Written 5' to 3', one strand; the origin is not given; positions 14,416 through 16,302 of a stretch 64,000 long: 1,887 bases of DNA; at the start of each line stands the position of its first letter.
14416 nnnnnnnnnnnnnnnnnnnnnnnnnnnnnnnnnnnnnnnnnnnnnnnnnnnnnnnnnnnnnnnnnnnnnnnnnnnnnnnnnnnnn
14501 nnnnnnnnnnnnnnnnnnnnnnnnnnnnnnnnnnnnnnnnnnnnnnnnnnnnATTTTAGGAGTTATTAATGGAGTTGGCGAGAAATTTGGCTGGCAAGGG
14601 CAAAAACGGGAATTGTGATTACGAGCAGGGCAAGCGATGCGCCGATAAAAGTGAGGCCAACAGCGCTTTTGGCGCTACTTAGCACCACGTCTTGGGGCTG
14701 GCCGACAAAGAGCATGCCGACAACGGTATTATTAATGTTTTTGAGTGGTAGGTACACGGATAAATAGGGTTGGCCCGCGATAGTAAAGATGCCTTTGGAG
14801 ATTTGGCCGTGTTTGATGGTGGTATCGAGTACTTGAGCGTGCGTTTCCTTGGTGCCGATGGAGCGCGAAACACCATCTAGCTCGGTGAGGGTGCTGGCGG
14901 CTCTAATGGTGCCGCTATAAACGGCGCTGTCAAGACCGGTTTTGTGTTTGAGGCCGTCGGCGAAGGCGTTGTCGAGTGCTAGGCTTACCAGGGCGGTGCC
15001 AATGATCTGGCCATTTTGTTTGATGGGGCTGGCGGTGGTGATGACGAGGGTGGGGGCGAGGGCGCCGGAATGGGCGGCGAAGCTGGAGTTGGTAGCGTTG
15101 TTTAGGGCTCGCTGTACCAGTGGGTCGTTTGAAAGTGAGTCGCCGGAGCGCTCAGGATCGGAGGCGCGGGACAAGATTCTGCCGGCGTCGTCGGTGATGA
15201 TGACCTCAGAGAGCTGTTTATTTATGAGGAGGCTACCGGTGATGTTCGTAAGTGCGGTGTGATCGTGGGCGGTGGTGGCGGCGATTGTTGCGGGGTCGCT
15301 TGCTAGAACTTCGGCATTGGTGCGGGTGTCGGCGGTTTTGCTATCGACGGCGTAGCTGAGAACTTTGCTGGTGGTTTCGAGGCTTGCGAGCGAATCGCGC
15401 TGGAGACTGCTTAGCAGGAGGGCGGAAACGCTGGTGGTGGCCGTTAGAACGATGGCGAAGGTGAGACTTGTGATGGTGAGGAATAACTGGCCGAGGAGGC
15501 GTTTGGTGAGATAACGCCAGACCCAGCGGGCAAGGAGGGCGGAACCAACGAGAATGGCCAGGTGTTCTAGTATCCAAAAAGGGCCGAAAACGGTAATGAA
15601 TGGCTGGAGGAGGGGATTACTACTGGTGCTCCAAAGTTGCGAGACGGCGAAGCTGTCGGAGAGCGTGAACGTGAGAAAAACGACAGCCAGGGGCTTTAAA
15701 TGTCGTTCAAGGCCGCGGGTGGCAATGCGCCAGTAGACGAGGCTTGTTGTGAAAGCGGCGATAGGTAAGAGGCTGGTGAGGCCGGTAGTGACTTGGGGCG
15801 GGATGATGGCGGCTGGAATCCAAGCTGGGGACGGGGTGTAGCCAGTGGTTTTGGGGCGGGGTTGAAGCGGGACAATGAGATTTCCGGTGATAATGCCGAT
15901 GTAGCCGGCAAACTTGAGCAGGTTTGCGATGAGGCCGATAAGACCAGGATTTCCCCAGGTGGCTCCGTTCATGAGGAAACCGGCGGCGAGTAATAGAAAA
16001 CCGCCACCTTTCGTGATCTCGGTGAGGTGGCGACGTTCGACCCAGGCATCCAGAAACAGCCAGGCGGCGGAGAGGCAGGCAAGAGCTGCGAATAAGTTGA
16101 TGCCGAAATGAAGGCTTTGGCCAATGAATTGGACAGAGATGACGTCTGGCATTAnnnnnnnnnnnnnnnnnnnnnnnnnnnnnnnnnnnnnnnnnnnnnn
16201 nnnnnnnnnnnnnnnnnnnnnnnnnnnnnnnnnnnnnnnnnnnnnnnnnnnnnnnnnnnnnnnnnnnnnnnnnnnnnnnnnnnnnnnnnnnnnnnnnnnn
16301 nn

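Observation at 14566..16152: Sensor-like membrane protein that ends immediately after its second TM segment. Conserved charged/His motifs lie inside the polytopic N-terminal domain (paralog 37056..38804).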

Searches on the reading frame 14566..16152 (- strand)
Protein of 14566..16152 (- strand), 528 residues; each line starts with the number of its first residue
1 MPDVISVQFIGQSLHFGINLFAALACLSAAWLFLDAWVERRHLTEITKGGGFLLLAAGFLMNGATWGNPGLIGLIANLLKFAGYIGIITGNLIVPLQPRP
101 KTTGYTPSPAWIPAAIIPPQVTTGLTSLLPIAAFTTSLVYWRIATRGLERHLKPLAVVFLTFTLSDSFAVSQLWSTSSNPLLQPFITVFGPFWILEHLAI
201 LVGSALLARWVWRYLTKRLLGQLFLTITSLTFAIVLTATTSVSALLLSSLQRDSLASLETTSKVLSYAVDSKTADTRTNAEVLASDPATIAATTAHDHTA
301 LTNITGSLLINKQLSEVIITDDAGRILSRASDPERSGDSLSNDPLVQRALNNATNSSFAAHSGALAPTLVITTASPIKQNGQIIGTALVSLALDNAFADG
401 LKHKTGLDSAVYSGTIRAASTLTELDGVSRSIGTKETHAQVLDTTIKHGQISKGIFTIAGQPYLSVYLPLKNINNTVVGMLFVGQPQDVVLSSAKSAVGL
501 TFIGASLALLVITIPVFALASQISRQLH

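Call 3: search_protein_families(library=pfam, proteins=[window:14566-16152:-], max_evalue=1)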
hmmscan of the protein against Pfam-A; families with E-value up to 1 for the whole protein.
window:14566-16152:- (528 aa): 8 families
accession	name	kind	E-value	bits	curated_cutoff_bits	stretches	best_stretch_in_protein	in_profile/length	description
PF14827.12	dCache_3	-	4.7e-20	72.6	25.7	1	252-487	2-236/239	Double sensory domain of two-component sensor kinase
PF17202.10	sCache_3_3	-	6.5e-20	71.9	28.8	1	393-494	5-104/107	Single cache domain 3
PF17201.10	Cache_3-Cache_2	-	3.9e-12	46.5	27.7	1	396-505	89-202/299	Cache 3/Cache 2 fusion domain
PF17203.10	sCache_3_2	-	1.3e-11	45.2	28.4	2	276-389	15-124/140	Single cache domain 3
PF02743.24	dCache_1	-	1.1e-09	38.6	45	1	250-394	3-153/240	Cache domain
PF05228.19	CHASE4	-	6.9e-05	23.4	26.2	1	300-409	34-137/140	CHASE4 domain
PF23846.1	Cache_WalK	-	0.00028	21.7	27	1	311-386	11-87/92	WalK sensor protein kinase Chache domain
PF17152.10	CHASE8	-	0.029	15.1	27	1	275-388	8-100/102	Periplasmic sensor domain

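Call 4: search_protein_families(library=ncbifam, proteins=[window:14566-16152:-], max_evalue=1)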
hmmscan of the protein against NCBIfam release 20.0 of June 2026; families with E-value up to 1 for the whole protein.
window:14566-16152:- (528 aa): 5 families
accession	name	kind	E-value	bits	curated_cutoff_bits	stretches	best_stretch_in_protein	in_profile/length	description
NF033092.0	HK_WalK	equivalog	0.00015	20.5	725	2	429-525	106-203/594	cell wall metabolism sensor histidine kinase WalK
NF005309.0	PRK06841.1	subfamily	0.056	12.9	286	1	279-332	96-149/255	GolD/DthD family dehydrogenase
NF041620.1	MXAN_5187_fam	hypoth_equivalog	0.094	12.4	200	1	233-424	13-220/601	MXAN_5187 family protein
NF011627.0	PRK15053.1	equivalog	0.13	10.8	656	1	242-387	29-163/552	sensor histidine kinase DpiB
NF007423.1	PRK09966.1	equivalog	0.17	10.7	325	1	290-372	55-136/390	diguanylate cyclase DgcN/YfiN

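Call 8: find_homologous_proteins(query=window:14566-16152:-, max_evalue=0.001)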
Query window:14566-16152:- (528 aa): 48 proteins with E <= 0.001 among 8000 candidates.
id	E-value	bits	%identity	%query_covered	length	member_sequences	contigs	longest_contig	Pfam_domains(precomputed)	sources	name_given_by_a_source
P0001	0.0e+0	1128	100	100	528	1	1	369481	PF17201.11,PF02743.25,PF14827.13,PF17202.11,PF17203.11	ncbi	-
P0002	1.9e-213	728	65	100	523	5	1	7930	PF17201.11,PF02743.25,PF14827.13,PF17202.11,PF17203.11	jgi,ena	-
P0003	1.6e-200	686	63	100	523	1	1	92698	PF17201.11,PF14827.13,PF17202.11,PF17203.11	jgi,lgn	jgi:hypothetical protein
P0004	7.4e-197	674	62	99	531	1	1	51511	PF17201.11,PF02743.25,PF14827.13,PF17202.11,PF17203.11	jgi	jgi:hypothetical protein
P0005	2.9e-188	645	58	100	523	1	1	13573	PF17201.11,PF02743.25,PF14827.13,PF17202.11,PF17203.11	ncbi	-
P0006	3.8e-182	625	57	99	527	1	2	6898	PF17201.11,PF02743.25,PF14827.13,PF17202.11,PF17203.11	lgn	-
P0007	3.8e-177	608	55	100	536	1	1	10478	PF17201.11,PF02743.25,PF14827.13,PF17202.11,PF17203.11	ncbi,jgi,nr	ncbi:MAG TPA: cache domain-containing protein [Candidatus Saccharimonadia bacterium]|jgi:hypothetica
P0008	1.9e-175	603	51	99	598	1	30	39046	PF17201.11,PF14827.13,PF17202.11,PF17203.11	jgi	jgi:hypothetical protein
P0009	1.8e-174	600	54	99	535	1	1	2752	PF17201.11,PF02743.25,PF14827.13,PF17202.11,PF17203.11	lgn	-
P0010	2.8e-173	596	53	100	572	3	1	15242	PF17201.11,PF02743.25,PF14827.13,PF17202.11,PF17203.11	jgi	jgi:hypothetical protein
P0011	1.2e-171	590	50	98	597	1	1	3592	PF17201.11,PF02743.25,PF14827.13,PF17202.11,PF17203.11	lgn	-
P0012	7.2e-167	575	55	94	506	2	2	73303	PF17201.11,PF02743.25,PF14827.13,PF17202.11,PF17203.11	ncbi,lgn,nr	ncbi:MAG TPA: cache domain-containing protein [Candidatus Saccharimonadia bacterium]|nr:cache domain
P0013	2.9e-160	553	52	82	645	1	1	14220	PF17201.11,PF02743.25,PF14827.13,PF17202.11,PF17203.11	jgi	jgi:hypothetical protein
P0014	4.0e-160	552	52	98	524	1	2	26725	PF17201.11,PF02743.25,PF14827.13,PF17202.11,PF17203.11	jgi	jgi:hypothetical protein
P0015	7.8e-157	542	50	98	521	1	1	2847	PF17201.11,PF02743.25,PF14827.13,PF17202.11,PF17203.11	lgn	-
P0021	5.6e-126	440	42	99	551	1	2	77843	PF17201.11,PF14827.13,PF17202.11,PF17203.11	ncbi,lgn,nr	ncbi:MAG TPA: cache domain-containing protein [Patescibacteria group bacterium]|nr:cache domain-cont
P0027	2.3e-114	401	40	98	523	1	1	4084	PF17201.11,PF14827.13,PF19447.5,PF17202.11,PF17203.11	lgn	-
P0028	4.6e-112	394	59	64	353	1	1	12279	PF17201.11,PF02743.25,PF14827.13,PF17202.11,PF17203.11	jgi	jgi:methyl-accepting chemotaxis protein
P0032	2.6e-111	391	39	98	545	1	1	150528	PF17201.11,PF02743.25,PF14827.13,PF17202.11,PF17203.11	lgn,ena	-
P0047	2.2e-85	306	35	99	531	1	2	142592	PF17201.11,PF02743.25,PF14827.13,PF17202.11,PF17203.11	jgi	-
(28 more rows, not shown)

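Call 20: find_encoding_contigs(protein=P0021, flank=8000, max_places=2)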
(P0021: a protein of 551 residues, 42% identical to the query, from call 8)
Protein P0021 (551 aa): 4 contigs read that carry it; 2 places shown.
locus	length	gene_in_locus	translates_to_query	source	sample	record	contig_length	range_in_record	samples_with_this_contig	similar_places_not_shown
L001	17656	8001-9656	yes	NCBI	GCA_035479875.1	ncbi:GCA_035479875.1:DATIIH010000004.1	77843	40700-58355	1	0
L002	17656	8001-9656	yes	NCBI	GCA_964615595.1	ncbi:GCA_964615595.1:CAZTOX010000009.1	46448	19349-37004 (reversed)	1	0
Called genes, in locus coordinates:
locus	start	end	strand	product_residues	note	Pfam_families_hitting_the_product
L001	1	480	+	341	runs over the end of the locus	-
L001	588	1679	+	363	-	-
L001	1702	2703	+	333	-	-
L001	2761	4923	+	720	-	-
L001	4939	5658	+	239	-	-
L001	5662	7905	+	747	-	PF16656:Pur_ac_phosph_N (weak), PF19077:Big_13 (faint), PF00578:AhpC-TSA, PF08534:Redoxin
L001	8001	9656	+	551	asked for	PF14827:dCache_3, PF17203:sCache_3_2 (faint), PF17201:Cache_3-Cache_2, PF17202:sCache_3_3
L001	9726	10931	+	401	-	PF00512:HisKA, PF02518:HATPase_c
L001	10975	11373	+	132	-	PF00072:Response_reg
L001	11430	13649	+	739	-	PF05228:CHASE4, PF00512:HisKA, PF02518:HATPase_c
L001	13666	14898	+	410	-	PF00144:Beta-lactamase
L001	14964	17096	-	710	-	PF02743:dCache_1 (faint), PF00672:HAMP, PF00512:HisKA, PF02518:HATPase_c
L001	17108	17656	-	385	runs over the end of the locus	PF04348:LppC (weak), PF13433:Peripla_BP_5, PF13458:Peripla_BP_6, PF01094:ANF_receptor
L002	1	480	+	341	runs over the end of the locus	-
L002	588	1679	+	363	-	-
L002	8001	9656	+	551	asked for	PF14827:dCache_3, PF17203:sCache_3_2 (faint), PF17201:Cache_3-Cache_2, PF17202:sCache_3_3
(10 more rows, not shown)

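Call 21: find_encoding_contigs(protein=P0047, flank=8000, max_places=2)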
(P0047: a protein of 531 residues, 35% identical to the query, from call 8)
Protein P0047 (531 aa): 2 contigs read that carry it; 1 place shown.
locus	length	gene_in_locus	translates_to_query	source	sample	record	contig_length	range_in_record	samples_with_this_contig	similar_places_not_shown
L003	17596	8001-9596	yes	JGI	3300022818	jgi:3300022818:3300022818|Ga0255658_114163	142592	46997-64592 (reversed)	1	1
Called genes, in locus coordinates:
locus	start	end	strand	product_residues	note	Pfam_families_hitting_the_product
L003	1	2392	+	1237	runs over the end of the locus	-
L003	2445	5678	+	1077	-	PF01835:MG2 (faint), PF01551:Peptidase_M23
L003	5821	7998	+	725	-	PF15418:DUF4625 (faint), PF19077:Big_13 (weak), PF13620:CarboxypepD_reg (weak), PF00578:AhpC-TSA, PF08534:Redoxin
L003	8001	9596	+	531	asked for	PF02743:dCache_1, PF14827:dCache_3, PF17203:sCache_3_2 (faint), PF17201:Cache_3-Cache_2, PF17202:sCache_3_3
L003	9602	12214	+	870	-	PF05228:CHASE4, PF00989:PAS, PF08448:PAS_4, PF13426:PAS_9, PF08447:PAS_3, PF08448:PAS_4, PF13426:PAS_9, PF00512:HisKA, +3 more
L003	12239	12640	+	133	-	PF00072:Response_reg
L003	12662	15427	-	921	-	PF13620:CarboxypepD_reg (weak), PF13715:CarbopepD_reg_2 (weak)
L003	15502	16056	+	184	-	-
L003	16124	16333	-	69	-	PF00376:MerR (weak), PF12728:HTH_17, PF13411:MerR_1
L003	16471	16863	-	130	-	PF16320:Ribosomal_L12_N, PF00542:Ribosomal_L12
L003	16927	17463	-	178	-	PF00466:Ribosomal_L10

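Call 23: predict_structure(alignment_id=A1)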
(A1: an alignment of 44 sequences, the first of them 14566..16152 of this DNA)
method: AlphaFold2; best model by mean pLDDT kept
length: 528 residues; sequences in the alignment: 44
mean_pLDDT: 88.0   pTM: 0.74
mean pLDDT of the five models: 88.0, 87.9, 85.4, 84.6, 83.8
residues with pLDDT >= 90: 302; 70-90: 191; 50-70: 17; < 50: 18
segments of 3 or more residues with pLDDT < 50: 105-119
pLDDT, mean of each block of 10 residues (from residue 1): 70 93 95 88 92 96 83 91 95 75 49 43 79 96 89 95 96 84 87 96 96 82 85 90 89 90 90 94 95 94 92 93 94 89 92 93 85 96 95 92 90 93 84 90 94 89 92 93 89 84 88 84 77
secondary structure, 60 per line:
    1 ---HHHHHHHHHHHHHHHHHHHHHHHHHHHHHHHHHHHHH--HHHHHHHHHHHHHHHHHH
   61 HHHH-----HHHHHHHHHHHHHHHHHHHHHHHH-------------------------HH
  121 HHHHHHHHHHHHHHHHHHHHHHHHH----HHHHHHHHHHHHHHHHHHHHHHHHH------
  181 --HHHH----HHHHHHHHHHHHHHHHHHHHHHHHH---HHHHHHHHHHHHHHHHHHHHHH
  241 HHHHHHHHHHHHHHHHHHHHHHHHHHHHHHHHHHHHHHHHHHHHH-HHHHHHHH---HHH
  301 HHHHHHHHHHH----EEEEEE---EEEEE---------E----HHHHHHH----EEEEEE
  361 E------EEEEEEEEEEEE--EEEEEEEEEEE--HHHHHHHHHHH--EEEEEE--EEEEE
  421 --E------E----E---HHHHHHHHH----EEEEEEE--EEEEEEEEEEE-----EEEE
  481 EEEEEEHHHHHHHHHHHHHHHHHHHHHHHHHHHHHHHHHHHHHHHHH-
elements in order: H4-40 H43-64 H70-93 H119-145 H150-174 H183-186 H191-215 H219-285 H287-294 H298-311 E316-321 E325-329 H344-350 E355-361 E368-379 E382-392 H395-405 E408-413 E416-420 H439-447 E452-458 E461-471 E477-486 H487-527

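Call 29: find_encoding_contigs(protein=P0003, flank=7000, max_places=1)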
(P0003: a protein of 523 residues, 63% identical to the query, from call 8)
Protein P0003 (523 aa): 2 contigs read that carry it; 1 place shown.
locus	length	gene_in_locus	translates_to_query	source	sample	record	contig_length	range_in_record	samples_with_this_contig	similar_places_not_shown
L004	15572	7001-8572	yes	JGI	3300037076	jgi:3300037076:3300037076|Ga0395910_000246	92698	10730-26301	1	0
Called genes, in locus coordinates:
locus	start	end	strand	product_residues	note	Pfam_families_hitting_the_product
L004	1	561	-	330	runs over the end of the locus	-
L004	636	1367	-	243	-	-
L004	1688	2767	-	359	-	-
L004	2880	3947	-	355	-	-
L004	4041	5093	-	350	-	-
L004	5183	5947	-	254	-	-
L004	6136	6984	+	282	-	-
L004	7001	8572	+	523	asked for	PF14827:dCache_3, PF17203:sCache_3_2 (faint), PF17201:Cache_3-Cache_2, PF17202:sCache_3_3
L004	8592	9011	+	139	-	PF00072:Response_reg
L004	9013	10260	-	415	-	PF19077:Big_13 (faint), PF13620:CarboxypepD_reg, PF00578:AhpC-TSA, PF08534:Redoxin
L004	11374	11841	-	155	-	-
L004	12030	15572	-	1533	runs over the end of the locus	PF13964:Beta-prop_Calicin (faint), PF24981:Beta-prop_ATRN-LZTR1 (faint), PF13415:Beta-prop_FBX42 (weak), PF24681:Kelch_KLHDC2_KLHL20_DRC7, PF13415:Beta-prop_FBX42, PF24681:Kelch_KLHDC2_KLHL20_DRC7 (weak), PF13415:Beta-prop_FBX42 (weak), PF24681:Kelch_KLHDC2_KLHL20_DRC7, +2 more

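Call 30: find_encoding_contigs(protein=P0032, flank=7000, max_places=1)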
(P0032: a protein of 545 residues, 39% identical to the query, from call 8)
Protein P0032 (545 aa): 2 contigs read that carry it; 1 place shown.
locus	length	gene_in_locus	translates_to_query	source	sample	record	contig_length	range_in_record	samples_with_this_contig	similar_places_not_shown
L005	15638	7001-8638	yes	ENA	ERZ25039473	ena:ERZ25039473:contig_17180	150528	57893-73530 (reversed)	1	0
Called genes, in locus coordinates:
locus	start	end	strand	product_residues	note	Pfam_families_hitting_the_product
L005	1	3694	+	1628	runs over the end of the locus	-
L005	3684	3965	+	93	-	-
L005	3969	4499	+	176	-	-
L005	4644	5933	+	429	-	PF00041:fn3 (weak), PF19077:Big_13 (weak)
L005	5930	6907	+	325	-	PF19077:Big_13 (faint), PF13620:CarboxypepD_reg (faint), PF08534:Redoxin, PF00578:AhpC-TSA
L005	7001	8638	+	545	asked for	PF02743:dCache_1 (faint), PF14827:dCache_3, PF17203:sCache_3_2 (faint), PF17201:Cache_3-Cache_2, PF17202:sCache_3_3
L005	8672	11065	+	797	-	PF16927:HisKA_7TM, PF00989:PAS (faint), PF08448:PAS_4 (faint), PF13426:PAS_9, PF00512:HisKA, PF02518:HATPase_c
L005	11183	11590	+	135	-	PF00072:Response_reg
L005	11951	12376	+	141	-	-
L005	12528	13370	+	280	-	PF00690:Cation_ATPase_N, PF00122:E1-E2_ATPase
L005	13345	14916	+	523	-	PF00702:Hydrolase, PF08282:Hydrolase_3 (faint)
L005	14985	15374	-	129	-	-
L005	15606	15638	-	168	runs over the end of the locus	-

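Call 31: find_encoding_contigs(protein=P0012, flank=7000, max_places=1)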
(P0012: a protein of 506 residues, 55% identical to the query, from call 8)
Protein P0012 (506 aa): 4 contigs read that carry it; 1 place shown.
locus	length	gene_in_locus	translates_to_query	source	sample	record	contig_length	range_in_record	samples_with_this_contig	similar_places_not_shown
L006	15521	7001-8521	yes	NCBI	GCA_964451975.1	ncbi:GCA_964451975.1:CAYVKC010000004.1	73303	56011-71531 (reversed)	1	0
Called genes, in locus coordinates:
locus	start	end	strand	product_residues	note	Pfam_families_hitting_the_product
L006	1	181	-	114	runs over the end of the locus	-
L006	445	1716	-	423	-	PF00089:Trypsin, PF10459:Peptidase_S46 (faint), PF13365:Trypsin_2, PF13180:PDZ_2, PF17820:PDZ_6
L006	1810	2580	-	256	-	-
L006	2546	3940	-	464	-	PF03816:LytR_cpsA_psr, PF13399:LytR_C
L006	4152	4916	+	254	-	PF10502:Peptidase_S26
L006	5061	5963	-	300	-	PF02195:ParB_N, PF17762:HTH_ParB, PF23552:ParB_C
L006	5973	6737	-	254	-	PF00142:Fer4_NifH (faint), PF01656:CbiA, PF02374:ArsA_ATPase (weak), PF06564:CBP_BcsQ (weak), PF09140:MipZ (faint), PF10609:ParA, PF13614:AAA_31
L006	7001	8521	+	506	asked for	PF02743:dCache_1 (weak), PF14827:dCache_3, PF17203:sCache_3_2 (faint), PF17201:Cache_3-Cache_2, PF17202:sCache_3_3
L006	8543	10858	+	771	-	PF02743:dCache_1, PF00672:HAMP, PF08448:PAS_4 (weak), PF00512:HisKA, PF02518:HATPase_c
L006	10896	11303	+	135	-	PF00072:Response_reg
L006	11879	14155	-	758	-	PF00028:Cadherin (faint), PF16656:Pur_ac_phosph_N, PF19077:Big_13 (weak), PF13620:CarboxypepD_reg (weak), PF00578:AhpC-TSA, PF08534:Redoxin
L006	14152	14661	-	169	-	-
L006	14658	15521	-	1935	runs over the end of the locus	PF05694:SBP56 (faint), PF08309:LVIVD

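Call 40: search_solved_structures(query=A1, max_evalue=1, show_alignments=1)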
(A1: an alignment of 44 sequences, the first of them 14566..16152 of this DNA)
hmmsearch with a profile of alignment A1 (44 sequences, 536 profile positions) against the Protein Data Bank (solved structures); distinct sequences matched with E-value up to 1: 10.
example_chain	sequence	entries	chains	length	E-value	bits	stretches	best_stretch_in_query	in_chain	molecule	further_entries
8py1_A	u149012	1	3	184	4e-09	38.9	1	397-503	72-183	Methyl-accepting chemotaxis protein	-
8py0_A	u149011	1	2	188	7.3e-09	38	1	402-498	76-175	Ligand Binding domain (LBD) Chemoreceptor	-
1p0z_A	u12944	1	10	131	1.4e-05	27.2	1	285-402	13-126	Sensor kinase citA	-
2v9a_A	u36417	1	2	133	1.5e-05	27.1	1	285-402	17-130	SENSOR KINASE CITA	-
2j80_A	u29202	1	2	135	1.5e-05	27.1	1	285-402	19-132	SENSOR KINASE CITA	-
9mrh_A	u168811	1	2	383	9.9e-05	24.4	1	285-403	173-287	Fluorescence lifetime-readout citrate sensor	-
3by8_A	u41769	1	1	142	0.00094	21.2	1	282-402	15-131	Sensor protein dcuS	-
1ojg_A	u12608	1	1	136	0.00095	21.2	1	282-402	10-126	SENSOR PROTEIN DCUS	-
6lnp_B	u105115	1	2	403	0.0068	18.3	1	286-402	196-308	Fusion protein of Green fluorescent protein and Sensor histidine kinase CitA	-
7whm_A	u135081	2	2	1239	0.81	11.5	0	250-310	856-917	PPPDE domain-containing protein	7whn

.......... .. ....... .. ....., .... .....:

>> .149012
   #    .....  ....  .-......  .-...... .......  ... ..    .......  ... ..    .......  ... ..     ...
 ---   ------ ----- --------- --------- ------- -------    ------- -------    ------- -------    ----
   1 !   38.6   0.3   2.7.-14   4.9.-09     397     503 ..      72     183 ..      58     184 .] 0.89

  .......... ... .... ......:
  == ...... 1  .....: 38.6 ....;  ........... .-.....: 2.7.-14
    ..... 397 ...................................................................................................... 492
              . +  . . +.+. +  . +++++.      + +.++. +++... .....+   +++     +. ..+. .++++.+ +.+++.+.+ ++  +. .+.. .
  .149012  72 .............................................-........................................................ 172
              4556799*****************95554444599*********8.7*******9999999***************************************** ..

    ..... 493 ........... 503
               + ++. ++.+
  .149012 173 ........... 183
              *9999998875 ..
